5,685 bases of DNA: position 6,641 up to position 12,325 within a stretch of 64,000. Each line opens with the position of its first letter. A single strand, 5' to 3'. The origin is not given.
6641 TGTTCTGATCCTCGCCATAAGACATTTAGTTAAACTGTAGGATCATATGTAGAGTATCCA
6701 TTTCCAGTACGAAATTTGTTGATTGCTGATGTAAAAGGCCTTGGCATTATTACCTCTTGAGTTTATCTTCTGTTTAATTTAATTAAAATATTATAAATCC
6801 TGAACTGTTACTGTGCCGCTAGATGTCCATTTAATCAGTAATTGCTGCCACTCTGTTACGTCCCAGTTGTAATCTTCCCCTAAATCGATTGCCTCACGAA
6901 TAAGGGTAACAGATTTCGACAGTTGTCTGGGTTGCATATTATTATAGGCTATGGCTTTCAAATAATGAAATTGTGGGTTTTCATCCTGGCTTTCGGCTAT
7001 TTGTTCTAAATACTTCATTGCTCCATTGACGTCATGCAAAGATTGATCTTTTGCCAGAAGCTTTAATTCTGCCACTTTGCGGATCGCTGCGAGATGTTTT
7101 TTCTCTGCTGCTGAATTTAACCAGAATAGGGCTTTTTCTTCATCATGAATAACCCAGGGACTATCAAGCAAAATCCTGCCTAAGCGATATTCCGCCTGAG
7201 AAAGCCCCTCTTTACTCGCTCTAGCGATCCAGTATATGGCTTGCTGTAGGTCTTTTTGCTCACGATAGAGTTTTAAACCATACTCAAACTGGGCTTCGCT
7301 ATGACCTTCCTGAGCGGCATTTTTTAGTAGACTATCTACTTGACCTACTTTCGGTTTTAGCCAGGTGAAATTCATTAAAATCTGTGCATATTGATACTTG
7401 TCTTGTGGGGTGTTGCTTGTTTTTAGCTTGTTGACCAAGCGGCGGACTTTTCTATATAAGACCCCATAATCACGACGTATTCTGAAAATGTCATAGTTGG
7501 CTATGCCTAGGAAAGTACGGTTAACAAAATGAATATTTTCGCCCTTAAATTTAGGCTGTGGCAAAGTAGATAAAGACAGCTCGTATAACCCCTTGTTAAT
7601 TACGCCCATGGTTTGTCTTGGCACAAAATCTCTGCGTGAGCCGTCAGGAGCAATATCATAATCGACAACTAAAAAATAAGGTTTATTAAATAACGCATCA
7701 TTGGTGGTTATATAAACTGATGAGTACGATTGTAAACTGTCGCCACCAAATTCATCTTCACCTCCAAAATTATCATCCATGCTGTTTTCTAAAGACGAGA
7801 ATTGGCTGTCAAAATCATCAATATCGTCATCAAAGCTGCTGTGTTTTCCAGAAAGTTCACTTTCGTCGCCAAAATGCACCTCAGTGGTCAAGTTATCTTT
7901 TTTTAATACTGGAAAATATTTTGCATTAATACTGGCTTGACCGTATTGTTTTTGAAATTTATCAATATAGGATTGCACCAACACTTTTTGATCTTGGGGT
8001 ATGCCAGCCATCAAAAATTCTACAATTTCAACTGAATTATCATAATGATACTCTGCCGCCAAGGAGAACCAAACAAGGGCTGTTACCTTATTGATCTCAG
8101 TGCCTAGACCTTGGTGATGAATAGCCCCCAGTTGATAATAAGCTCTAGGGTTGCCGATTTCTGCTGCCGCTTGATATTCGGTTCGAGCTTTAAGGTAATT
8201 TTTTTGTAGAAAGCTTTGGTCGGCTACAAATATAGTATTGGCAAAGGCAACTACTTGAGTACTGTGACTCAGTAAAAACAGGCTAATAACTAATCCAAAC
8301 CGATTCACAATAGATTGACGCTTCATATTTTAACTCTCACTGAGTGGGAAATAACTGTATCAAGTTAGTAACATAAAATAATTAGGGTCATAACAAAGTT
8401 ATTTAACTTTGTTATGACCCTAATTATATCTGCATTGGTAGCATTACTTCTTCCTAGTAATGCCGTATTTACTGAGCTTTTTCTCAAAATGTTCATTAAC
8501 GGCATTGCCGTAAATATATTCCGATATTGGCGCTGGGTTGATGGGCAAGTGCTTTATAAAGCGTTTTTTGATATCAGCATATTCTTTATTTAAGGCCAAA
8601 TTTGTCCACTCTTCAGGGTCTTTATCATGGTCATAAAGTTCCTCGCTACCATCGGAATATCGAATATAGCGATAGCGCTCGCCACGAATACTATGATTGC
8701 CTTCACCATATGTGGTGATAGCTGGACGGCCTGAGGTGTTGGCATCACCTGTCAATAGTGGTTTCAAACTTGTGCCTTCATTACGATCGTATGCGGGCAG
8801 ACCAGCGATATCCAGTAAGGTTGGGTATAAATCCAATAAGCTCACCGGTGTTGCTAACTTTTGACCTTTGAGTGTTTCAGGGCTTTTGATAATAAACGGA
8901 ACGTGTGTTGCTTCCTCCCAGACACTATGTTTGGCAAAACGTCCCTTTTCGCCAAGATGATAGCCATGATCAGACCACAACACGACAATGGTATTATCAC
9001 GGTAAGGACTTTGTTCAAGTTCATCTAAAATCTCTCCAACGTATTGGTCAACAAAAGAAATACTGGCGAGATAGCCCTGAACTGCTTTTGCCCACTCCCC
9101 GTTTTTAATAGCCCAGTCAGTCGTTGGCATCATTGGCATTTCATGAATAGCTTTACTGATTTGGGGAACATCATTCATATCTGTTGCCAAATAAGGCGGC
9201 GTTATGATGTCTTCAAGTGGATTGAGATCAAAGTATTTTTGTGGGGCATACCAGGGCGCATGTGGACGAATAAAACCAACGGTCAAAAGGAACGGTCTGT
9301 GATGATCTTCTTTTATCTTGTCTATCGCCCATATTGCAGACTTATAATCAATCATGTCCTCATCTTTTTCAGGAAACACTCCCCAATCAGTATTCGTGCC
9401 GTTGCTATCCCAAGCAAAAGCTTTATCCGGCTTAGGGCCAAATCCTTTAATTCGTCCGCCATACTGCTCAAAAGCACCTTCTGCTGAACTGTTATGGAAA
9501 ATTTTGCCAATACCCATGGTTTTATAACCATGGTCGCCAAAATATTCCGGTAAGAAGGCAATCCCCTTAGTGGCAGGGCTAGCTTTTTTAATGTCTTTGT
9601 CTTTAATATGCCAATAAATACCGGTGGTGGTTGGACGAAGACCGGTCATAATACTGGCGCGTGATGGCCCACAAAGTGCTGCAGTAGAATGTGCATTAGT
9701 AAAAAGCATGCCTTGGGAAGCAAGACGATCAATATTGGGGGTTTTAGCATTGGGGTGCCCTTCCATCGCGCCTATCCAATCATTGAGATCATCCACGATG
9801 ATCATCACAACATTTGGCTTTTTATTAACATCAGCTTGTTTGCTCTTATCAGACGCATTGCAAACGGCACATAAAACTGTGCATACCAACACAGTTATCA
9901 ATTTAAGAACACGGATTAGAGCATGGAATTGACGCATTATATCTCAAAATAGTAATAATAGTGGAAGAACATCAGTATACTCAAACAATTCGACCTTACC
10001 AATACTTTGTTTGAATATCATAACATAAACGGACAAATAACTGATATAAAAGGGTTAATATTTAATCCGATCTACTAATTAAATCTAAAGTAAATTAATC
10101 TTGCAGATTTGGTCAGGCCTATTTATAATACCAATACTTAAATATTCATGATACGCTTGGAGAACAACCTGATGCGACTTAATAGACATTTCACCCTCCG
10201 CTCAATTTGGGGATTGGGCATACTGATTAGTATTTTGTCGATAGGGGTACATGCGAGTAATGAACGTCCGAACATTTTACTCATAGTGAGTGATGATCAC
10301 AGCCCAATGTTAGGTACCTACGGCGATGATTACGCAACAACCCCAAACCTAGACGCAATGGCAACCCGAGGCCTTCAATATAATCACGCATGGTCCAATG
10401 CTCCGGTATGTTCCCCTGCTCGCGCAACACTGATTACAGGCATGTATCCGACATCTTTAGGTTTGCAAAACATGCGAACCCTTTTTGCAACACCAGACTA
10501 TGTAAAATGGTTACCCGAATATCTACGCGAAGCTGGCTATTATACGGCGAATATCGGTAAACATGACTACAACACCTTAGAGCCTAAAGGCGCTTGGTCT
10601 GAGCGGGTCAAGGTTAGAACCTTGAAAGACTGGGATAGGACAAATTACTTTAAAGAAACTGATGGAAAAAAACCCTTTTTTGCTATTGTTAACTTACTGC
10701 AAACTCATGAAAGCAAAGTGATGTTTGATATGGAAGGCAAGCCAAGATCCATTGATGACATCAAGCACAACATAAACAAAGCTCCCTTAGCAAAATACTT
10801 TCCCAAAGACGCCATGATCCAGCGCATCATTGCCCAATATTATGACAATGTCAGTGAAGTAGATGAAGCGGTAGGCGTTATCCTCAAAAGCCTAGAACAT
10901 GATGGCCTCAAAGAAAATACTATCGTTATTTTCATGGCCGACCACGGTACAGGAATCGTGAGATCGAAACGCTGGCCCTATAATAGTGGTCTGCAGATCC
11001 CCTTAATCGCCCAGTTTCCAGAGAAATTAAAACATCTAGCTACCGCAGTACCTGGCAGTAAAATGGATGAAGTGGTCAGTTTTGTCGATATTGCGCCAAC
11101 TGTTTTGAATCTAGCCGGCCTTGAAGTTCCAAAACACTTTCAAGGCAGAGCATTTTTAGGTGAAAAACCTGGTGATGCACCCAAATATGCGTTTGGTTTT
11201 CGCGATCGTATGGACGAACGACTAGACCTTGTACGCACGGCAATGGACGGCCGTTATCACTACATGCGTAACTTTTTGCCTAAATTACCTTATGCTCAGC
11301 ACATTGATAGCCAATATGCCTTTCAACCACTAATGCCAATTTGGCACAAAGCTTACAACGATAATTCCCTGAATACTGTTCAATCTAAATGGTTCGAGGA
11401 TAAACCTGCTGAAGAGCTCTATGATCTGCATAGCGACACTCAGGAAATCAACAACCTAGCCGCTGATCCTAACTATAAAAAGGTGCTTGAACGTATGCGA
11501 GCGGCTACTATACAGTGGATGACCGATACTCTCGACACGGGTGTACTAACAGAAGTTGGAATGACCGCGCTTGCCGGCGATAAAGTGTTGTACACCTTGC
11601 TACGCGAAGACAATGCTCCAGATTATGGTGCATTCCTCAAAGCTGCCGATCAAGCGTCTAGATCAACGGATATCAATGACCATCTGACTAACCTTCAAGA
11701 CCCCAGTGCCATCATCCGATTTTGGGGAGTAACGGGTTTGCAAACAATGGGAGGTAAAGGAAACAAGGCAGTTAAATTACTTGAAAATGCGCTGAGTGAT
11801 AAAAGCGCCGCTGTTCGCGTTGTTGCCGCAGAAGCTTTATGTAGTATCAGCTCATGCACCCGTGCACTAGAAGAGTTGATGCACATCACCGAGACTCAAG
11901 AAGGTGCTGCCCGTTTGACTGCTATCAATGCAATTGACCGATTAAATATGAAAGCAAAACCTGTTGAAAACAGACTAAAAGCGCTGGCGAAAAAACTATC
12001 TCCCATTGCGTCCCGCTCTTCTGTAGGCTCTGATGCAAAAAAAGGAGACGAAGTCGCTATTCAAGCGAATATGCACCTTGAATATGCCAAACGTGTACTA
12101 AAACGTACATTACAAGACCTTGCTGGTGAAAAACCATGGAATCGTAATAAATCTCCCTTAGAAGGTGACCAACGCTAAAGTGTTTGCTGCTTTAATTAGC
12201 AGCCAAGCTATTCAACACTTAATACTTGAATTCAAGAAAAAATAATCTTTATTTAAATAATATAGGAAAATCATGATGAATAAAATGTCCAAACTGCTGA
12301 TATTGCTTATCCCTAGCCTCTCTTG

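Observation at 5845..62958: One promoter-operator module cloned six times with exact spacing: a complete regulon readable from sequence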

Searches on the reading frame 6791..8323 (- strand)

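Call 6: search_protein_families(library=pfam, proteins=[window:6791-8323:-])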
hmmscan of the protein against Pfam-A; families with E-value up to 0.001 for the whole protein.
window:6791-8323:- (510 aa): 2 families
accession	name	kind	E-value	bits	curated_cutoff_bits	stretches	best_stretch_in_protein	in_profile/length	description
PF08238.18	Sel1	-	2.9e-15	56.5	30.7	2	375-410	1-36/36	Sel1 repeat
PF23310.1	TPR_27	-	1.1e-05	25.5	27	1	321-386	8-72/110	Plant tetratrico peptide repeats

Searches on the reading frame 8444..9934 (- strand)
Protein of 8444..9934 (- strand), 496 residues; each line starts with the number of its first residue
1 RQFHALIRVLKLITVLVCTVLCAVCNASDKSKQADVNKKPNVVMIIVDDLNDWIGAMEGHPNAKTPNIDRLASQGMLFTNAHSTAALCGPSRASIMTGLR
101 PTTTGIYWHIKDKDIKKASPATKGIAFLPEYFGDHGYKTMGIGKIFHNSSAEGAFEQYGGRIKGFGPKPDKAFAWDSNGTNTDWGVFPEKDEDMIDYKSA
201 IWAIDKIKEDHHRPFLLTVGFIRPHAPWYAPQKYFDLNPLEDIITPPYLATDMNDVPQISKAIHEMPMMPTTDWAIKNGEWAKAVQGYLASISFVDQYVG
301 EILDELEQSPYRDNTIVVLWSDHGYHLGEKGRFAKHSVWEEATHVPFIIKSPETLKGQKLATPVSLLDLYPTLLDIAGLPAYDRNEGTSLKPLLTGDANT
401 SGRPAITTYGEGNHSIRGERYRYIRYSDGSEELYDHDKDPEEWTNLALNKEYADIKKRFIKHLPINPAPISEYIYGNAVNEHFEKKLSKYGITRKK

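Call 6: search_protein_families(library=pfam, proteins=[window:8444-9934:-])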
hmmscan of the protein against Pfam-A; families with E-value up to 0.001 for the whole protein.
window:8444-9934:- (496 aa): 5 families
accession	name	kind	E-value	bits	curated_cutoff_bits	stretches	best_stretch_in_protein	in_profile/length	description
PF00884.28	Sulfatase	-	8.8e-54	183.3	25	1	40-378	1-300/301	Sulfatase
PF16347.10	SGSH_C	-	6.9e-18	65.7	29.3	1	328-463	1-148/154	N-sulphoglucosamine sulphohydrolase, C-terminal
PF01663.27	Phosphodiest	-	1.1e-10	42.1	23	1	60-107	17-63/342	Type I phosphodiesterase / nucleotide pyrophosphatase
PF01676.23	Metalloenzyme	-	1.3e-05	25.2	24.3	1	284-379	165-250/252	Metalloenzyme superfamily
PF02995.22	DUF229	-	3.5e-05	23.1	25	1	283-356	301-372/496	Protein of unknown function (DUF229)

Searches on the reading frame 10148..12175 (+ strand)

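Call 6: search_protein_families(library=pfam, proteins=[window:10148-12175:+])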
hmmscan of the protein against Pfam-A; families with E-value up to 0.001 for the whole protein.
window:10148-12175:+ (676 aa): 6 families
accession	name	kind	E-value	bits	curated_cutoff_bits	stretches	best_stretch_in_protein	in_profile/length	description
PF00884.28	Sulfatase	-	9e-42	143.8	25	1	41-324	1-300/301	Sulfatase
PF16347.10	SGSH_C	-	6.2e-16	59.4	29.3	1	274-337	8-65/154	N-sulphoglucosamine sulphohydrolase, C-terminal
PF01663.27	Phosphodiest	-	4.8e-10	40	23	1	61-272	16-225/342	Type I phosphodiesterase / nucleotide pyrophosphatase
PF13646.12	HEAT_2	-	5e-06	27.1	27.7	1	516-596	8-87/88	HEAT repeats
PF02995.22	DUF229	-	1.5e-05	24.4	25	1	228-268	303-343/496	Protein of unknown function (DUF229)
PF02985.28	HEAT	-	4.8e-05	23.7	23.5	0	543-569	3-29/31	HEAT repeat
